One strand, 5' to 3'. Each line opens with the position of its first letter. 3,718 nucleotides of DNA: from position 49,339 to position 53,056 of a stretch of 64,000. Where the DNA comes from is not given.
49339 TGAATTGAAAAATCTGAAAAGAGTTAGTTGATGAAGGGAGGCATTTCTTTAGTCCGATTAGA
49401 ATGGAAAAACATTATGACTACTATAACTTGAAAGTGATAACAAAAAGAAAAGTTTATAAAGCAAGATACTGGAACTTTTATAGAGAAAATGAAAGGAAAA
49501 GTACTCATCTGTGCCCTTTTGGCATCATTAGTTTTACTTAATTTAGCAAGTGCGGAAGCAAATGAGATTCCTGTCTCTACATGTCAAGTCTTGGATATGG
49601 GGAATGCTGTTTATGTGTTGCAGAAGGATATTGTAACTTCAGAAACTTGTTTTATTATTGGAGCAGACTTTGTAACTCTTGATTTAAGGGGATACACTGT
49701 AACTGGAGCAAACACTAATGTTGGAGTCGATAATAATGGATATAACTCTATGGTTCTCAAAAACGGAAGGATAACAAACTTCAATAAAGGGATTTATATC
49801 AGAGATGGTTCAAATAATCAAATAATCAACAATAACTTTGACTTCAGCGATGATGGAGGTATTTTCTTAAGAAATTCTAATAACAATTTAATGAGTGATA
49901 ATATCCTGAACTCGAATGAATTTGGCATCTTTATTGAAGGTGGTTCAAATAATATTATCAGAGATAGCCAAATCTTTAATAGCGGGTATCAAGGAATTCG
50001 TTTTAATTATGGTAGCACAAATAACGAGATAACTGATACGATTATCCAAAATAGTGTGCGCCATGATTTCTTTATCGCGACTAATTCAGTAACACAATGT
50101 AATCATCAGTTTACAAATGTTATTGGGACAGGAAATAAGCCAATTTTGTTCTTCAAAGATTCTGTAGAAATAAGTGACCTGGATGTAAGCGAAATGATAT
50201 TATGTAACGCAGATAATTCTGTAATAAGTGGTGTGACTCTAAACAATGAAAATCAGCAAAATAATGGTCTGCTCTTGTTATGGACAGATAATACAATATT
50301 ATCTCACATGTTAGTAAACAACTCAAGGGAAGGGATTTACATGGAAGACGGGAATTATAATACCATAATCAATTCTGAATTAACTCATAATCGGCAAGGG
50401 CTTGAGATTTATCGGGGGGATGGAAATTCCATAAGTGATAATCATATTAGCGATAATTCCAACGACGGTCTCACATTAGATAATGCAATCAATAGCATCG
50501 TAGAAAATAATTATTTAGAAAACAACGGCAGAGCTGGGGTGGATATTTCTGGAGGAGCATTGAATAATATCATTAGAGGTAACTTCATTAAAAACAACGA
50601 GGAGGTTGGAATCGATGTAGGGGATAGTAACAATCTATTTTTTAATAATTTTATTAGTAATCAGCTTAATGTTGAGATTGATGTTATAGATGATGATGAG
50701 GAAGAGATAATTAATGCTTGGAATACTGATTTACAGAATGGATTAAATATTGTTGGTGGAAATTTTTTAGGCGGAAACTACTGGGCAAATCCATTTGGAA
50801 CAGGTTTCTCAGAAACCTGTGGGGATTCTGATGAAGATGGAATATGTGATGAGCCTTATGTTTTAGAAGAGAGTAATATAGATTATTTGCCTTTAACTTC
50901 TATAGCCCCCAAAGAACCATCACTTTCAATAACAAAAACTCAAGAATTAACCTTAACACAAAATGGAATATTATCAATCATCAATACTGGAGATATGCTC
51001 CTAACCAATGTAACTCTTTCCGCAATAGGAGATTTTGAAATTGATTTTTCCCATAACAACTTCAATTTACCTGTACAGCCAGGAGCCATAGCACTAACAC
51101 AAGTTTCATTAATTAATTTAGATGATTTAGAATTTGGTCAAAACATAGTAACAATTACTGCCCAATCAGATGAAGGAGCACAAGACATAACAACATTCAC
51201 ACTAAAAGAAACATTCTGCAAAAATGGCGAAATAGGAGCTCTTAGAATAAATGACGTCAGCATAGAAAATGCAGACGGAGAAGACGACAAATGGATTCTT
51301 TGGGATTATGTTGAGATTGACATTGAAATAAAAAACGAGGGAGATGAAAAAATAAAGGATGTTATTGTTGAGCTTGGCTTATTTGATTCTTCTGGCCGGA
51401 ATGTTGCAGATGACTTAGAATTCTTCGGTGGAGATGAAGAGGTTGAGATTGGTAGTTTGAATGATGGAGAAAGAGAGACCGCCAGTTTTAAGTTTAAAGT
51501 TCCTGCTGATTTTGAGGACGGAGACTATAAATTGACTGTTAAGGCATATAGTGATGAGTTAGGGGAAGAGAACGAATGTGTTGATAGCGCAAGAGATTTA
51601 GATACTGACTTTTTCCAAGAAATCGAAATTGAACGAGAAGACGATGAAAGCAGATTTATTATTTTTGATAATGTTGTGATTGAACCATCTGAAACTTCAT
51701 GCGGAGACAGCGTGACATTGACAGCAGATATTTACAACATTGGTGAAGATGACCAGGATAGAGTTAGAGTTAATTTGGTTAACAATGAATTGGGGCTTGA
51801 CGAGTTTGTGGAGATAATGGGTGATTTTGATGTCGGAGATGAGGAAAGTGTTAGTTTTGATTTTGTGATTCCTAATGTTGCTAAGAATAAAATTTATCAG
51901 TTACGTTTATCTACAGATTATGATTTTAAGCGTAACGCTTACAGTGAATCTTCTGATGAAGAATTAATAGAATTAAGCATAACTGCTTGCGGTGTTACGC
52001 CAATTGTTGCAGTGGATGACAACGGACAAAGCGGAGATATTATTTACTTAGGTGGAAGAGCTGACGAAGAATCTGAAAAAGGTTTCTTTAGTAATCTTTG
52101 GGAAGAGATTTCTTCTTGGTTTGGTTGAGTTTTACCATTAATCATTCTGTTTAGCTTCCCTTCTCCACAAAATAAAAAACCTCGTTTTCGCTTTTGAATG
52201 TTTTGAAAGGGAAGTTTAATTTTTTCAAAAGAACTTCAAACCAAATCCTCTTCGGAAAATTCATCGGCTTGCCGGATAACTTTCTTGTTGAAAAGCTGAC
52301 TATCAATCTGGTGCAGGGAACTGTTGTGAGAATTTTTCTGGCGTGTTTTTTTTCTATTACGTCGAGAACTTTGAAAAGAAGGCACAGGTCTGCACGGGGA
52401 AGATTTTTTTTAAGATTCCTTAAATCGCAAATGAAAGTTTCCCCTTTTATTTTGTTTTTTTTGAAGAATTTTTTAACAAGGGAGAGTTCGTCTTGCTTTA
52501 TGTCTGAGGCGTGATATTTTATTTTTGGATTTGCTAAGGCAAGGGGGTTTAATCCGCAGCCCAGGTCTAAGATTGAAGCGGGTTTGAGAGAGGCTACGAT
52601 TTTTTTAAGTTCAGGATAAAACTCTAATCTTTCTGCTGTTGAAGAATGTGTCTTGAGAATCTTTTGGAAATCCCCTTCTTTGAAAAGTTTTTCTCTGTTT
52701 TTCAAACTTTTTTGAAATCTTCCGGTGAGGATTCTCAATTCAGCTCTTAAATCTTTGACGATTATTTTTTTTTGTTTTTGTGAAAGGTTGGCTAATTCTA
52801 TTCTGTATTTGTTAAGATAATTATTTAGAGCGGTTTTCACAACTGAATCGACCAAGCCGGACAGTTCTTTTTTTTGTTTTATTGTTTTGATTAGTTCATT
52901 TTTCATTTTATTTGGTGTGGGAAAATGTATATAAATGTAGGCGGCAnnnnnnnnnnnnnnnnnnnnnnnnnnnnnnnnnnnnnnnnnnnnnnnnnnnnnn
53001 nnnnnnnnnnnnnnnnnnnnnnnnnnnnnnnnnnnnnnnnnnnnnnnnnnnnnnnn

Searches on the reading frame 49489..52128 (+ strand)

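Call 24: search_protein_families(library=pfam, proteins=[window:49489-52128:+], max_evalue=0.01)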
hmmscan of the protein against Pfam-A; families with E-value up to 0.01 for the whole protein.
window:49489-52128:+ (879 aa): 5 families
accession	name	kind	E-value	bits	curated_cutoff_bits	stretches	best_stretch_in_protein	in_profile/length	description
PF05048.19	NosD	-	4.8e-35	121.4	23.6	2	237-436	20-211/212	Periplasmic copper-binding protein (NosD)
PF13229.12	Beta_helix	-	1.8e-33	115.8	25.9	2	237-387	3-156/158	Right handed beta helix region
PF07705.17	CARDB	-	2.4e-09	37.8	22.7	1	729-812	8-86/101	CARDB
PF10633.15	NPCBM_assoc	-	0.0031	18.1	24.4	0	652-686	41-75/78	NPCBM-associated, NEW3 domain of alpha-galactosidase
PF20009.4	GEVED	-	0.0043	18.3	24.4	0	782-819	26-65/78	GEVED domain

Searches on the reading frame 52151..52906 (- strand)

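Call 26: search_protein_families(library=pfam, proteins=[window:52151-52906:-], max_evalue=0.01)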
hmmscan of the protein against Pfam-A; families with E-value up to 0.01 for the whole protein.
window:52151-52906:- (251 aa): 5 families
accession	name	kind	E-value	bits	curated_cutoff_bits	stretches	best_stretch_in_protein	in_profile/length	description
PF07091.17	FmrO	-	1.5e-16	61.1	27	1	81-218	78-224/255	Ribosomal RNA methyltransferase (FmrO)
PF13649.12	Methyltransf_25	-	0.0001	23.4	27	1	112-194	1-87/97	Methyltransferase domain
PF13847.12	Methyltransf_31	-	0.0023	18.1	27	1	111-186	6-89/145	Methyltransferase domain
PF05175.20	MTS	-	0.0036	17.4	23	1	110-163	33-91/170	Methyltransferase small domain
PF03848.20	TehB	-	0.0052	16.7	20.4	1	97-193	19-117/193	Tellurite resistance protein TehB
